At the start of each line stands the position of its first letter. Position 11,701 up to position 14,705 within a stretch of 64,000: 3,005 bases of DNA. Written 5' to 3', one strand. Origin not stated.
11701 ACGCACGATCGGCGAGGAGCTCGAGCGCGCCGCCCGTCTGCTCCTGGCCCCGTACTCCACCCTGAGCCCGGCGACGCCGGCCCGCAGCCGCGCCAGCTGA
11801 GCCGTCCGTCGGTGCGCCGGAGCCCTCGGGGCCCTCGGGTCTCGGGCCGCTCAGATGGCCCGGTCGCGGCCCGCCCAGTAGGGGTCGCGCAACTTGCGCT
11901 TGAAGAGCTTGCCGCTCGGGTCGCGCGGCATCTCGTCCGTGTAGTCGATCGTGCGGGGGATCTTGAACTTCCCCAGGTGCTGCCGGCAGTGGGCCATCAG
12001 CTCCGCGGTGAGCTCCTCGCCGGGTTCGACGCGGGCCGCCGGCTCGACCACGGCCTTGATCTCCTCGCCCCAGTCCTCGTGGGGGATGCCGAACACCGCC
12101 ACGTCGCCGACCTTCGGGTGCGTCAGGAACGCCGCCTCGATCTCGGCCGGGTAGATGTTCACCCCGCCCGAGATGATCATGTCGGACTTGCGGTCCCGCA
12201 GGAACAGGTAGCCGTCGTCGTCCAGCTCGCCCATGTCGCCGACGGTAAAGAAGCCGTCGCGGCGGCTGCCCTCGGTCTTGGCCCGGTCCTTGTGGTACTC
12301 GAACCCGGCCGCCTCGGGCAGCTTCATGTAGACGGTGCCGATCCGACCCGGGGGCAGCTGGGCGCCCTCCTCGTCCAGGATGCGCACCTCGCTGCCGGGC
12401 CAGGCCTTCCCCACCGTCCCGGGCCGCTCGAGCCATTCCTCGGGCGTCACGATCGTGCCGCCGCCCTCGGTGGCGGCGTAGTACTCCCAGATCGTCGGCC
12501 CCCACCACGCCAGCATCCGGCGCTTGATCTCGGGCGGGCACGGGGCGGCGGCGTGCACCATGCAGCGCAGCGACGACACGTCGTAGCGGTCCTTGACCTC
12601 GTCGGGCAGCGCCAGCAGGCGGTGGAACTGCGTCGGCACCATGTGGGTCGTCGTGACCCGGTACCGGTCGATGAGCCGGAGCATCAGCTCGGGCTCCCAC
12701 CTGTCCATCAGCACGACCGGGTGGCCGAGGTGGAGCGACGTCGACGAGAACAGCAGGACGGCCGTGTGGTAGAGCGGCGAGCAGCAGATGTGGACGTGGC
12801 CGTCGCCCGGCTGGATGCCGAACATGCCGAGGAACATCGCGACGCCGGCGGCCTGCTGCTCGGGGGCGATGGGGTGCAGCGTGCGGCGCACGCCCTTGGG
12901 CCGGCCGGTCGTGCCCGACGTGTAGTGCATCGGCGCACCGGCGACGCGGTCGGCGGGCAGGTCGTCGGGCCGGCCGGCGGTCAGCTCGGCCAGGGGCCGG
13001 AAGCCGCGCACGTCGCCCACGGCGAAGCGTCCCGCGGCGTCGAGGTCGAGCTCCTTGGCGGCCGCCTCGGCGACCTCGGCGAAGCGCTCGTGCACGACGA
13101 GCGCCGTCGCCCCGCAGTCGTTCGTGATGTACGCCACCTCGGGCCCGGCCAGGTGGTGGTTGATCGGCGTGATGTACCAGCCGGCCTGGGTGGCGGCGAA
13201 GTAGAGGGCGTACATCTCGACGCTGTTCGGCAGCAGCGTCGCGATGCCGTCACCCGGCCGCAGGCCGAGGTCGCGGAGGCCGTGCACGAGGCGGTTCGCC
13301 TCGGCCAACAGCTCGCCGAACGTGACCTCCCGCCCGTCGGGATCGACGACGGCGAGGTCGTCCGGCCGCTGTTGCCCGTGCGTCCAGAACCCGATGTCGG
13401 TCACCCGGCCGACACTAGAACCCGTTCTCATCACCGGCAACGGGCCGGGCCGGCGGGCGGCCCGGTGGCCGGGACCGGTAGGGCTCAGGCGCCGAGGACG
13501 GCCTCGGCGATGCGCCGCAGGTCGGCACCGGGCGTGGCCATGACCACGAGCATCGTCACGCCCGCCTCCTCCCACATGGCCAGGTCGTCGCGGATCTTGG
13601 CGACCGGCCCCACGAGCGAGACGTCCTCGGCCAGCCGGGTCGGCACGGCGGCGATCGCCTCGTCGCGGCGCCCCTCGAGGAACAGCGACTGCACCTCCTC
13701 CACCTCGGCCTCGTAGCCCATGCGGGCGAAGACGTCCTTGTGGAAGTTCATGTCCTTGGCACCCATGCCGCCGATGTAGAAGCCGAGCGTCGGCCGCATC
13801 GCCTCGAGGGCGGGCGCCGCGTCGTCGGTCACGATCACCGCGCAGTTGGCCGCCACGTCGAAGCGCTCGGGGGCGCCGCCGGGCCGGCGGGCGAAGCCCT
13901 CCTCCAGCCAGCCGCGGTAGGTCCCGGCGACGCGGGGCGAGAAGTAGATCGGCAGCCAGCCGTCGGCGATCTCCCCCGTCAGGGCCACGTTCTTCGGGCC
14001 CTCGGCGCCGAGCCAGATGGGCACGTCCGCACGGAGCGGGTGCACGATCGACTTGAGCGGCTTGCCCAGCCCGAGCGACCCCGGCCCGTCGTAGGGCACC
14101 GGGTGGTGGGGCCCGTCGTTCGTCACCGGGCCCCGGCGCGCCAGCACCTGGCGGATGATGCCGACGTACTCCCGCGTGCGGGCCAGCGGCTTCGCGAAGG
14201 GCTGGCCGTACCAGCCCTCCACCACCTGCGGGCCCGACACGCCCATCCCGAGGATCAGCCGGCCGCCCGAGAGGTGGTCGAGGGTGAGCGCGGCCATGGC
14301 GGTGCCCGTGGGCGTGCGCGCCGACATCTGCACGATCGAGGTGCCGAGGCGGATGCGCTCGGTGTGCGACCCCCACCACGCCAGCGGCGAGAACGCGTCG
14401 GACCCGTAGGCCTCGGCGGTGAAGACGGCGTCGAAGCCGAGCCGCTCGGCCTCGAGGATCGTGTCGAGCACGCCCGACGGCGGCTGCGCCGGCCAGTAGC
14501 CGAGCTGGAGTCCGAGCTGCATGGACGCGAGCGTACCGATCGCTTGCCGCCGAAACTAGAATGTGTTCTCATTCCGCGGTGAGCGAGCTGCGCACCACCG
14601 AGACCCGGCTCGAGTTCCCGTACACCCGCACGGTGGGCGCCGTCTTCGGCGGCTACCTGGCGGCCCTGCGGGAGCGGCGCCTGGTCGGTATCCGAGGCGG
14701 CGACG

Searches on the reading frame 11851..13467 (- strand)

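Call 71: search_protein_families(library=pfam, proteins=[window:11851-13467:-], max_evalue=0.00001)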
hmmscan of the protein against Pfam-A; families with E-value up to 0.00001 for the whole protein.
window:11851-13467:- (538 aa): 2 families
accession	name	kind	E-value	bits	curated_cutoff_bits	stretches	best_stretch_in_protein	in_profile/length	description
PF00501.34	AMP-binding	-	1.2e-72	245.3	29.9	1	28-384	2-377/384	AMP-binding enzyme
PF13193.12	AMP-binding_C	-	6.8e-19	69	24.5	1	442-520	1-76/76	AMP-binding enzyme C-terminal domain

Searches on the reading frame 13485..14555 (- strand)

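Call 71: search_protein_families(library=pfam, proteins=[window:13485-14555:-], max_evalue=0.00001)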
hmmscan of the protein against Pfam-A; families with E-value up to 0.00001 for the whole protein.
window:13485-14555:- (356 aa): 1 family
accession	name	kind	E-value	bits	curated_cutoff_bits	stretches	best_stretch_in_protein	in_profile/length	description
PF00296.26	Bac_luciferase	-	2.8e-67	227.7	27.9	1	22-334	19-313/314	Luciferase-like monooxygenase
